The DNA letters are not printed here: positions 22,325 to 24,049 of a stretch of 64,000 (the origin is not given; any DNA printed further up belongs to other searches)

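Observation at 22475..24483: Translationally coupled pair: HtpX-like M48 metalloprotease with a novel N-terminal domain, plus a membrane-anchored C39-like cysteine peptidase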

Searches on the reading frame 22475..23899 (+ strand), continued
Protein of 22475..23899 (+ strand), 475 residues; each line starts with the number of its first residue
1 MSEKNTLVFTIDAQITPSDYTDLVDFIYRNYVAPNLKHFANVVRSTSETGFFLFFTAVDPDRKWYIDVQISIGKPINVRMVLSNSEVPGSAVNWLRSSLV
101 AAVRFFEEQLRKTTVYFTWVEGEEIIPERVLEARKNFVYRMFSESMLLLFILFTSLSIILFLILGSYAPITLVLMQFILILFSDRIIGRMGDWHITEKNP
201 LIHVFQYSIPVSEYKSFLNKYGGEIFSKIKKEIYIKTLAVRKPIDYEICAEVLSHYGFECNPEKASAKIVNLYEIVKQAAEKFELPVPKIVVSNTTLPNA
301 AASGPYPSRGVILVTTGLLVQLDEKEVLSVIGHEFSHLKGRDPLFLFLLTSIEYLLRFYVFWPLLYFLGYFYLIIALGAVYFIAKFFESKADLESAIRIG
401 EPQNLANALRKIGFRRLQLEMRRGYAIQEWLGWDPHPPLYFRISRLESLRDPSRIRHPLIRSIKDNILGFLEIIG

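Call 35: search_solved_structures(query=A3, max_evalue=1, show_alignments=1)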
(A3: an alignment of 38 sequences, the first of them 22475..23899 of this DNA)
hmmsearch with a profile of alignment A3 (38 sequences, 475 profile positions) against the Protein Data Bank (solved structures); distinct sequences matched with E-value up to 1: 1.
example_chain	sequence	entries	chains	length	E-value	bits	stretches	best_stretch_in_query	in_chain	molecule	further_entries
3cqb_A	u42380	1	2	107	3.1e-07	32.6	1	274-347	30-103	Probable protease htpX homolog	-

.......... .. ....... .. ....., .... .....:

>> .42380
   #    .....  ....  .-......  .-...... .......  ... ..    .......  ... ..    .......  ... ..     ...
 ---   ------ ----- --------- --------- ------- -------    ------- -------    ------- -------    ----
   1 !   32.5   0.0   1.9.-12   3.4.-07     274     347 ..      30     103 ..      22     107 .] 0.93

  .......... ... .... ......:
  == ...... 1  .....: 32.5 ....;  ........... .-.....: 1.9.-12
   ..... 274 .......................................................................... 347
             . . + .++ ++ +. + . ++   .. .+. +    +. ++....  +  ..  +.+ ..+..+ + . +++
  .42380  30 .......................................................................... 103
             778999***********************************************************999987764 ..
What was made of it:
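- Tried and rejected: Only HtpX fragment 3cqb matched, with nothing for the N-domain (call 35).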

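Call 51: find_encoding_contigs(protein=P0112, flank=4000, max_places=1)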
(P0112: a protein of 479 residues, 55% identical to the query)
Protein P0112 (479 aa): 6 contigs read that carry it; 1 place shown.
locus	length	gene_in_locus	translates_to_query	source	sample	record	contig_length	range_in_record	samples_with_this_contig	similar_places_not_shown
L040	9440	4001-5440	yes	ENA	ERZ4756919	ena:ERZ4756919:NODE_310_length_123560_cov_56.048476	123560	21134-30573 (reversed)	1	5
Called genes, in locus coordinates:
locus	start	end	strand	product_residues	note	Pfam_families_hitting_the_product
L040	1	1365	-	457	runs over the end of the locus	PF00890:FAD_binding_2 (faint), PF07992:Pyr_redox_2, PF13738:Pyr_redox_3 (weak), PF00070:Pyr_redox, PF02852:Pyr_redox_dim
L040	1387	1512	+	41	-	-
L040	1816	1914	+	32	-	-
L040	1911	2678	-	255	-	PF01896:DNA_primase_S (weak)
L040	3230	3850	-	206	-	PF00081:Sod_Fe_N, PF02777:Sod_Fe_C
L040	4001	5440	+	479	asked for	PF01435:Peptidase_M48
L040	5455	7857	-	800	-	PF20437:LonC_helical, PF13654:AAA_32, PF20436:LonB_AAA-LID, PF05362:Lon_C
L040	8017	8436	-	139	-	PF02635:DsrE, PF13686:DrsE_2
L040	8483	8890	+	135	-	PF01206:TusA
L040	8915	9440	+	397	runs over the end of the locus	PF00266:Aminotran_5, PF01212:Beta_elim_lyase (weak), PF00155:Aminotran_1_2 (weak), PF01041:DegT_DnrJ_EryC1 (weak)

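Call 52: find_encoding_contigs(protein=P0115, flank=4000, max_places=1)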
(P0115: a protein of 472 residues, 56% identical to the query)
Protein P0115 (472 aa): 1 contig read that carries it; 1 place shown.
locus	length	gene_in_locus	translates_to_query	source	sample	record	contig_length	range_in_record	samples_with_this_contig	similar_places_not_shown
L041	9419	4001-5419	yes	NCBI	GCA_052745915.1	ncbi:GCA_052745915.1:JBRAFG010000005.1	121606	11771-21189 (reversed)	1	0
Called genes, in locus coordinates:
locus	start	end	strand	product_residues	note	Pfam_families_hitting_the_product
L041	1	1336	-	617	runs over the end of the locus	PF00012:HSP70, PF06723:MreB_Mbl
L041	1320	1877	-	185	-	PF01025:GrpE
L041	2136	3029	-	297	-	PF02826:2-Hacid_dh_C (faint), PF03446:NAD_binding_2, PF03807:F420_oxidored (weak), PF14833:NAD_binding_11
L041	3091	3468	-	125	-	-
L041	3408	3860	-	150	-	PF00702:Hydrolase (weak)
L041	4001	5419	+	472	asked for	PF01435:Peptidase_M48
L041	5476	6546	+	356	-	PF01208:URO-D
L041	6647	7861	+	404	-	-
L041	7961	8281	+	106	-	PF12837:Fer4_6 (weak)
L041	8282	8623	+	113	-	PF13247:Fer4_11, PF14697:Fer4_21 (faint), PF13237:Fer4_10 (weak)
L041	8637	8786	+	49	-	PF02730:AFOR_N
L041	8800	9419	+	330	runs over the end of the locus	PF02730:AFOR_N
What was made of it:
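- On HtpX proper (NCBIfam equivalog models): There is only anecdotal neighbourhood with LonB/SOD and GrpE/Hsp70 in two orthologue loci (calls 51, 52).
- Some orthologues sit beside LonB/SOD or GrpE/Hsp70, which fits proteostasis (calls 51, 52).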

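Call 53: find_encoding_contigs(protein=P0141, flank=4000, max_places=1)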
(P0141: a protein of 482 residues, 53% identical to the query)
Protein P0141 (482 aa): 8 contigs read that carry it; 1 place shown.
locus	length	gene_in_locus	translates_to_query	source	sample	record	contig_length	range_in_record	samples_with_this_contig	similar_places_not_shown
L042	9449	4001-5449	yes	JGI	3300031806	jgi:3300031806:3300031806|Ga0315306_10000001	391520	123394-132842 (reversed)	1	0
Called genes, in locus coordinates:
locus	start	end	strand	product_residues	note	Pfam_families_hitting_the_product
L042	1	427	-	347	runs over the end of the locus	PF00814:TsaD, PF22521:HypF_C_2 (weak)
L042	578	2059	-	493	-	PF13517:FG-GAP_3 (faint), PF21348:RGL11_C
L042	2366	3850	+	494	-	PF01139:RtcB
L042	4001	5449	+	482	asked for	PF01435:Peptidase_M48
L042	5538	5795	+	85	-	PF13192:Thioredoxin_3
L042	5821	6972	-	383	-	PF01380:SIS (faint), PF10432:bact-PGI_C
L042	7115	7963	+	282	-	PF02598:Methyltrn_RNA_3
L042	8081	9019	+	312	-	PF01040:UbiA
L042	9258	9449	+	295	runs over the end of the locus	PF00297:Ribosomal_L3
